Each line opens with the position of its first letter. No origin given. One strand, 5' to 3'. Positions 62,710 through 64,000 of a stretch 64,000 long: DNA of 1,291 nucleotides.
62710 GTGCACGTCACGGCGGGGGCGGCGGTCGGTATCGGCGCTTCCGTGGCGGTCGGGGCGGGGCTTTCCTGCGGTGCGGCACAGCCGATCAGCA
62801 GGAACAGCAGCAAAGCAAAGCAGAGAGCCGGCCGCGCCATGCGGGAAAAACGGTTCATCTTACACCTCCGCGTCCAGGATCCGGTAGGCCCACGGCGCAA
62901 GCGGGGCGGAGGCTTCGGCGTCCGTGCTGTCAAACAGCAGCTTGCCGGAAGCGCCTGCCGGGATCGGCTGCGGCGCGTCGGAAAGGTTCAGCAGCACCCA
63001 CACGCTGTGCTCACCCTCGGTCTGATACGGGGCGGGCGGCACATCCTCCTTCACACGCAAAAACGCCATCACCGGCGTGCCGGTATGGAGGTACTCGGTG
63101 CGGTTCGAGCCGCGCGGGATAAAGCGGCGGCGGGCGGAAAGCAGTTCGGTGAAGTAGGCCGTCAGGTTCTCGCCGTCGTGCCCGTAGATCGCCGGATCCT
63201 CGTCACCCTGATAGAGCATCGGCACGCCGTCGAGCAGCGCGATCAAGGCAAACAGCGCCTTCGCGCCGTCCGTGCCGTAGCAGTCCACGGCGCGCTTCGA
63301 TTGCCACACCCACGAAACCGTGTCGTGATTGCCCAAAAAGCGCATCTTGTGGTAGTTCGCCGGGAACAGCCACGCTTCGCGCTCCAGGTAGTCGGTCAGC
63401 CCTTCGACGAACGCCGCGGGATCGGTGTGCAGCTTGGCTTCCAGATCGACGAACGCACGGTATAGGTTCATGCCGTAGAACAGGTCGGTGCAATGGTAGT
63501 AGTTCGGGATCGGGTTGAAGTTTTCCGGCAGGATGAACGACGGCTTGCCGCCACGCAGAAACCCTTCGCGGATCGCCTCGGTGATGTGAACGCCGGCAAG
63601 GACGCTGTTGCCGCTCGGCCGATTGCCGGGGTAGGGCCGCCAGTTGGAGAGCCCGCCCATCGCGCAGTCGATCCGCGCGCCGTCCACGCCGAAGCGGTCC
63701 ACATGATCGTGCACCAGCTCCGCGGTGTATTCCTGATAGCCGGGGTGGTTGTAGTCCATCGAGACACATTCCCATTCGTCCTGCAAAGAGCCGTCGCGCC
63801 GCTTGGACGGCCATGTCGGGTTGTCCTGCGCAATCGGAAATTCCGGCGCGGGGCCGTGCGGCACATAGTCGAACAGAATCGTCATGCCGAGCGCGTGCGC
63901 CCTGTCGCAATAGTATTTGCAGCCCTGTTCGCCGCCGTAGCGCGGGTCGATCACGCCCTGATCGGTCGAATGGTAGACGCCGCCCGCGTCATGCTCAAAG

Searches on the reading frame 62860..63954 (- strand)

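Call 16: search_protein_families(library=pfam, proteins=[window:62860-63954:-])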
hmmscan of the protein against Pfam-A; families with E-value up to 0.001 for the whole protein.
window:62860-63954:- (364 aa): 2 families
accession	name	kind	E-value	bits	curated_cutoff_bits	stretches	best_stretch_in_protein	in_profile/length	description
PF00128.31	Alpha-amylase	-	2.9e-09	37.1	22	0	197-252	301-353/446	Alpha amylase, catalytic domain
PF11941.14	DUF3459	-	5.4e-05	23.9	22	1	313-359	40-89/90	Domain of unknown function (DUF3459)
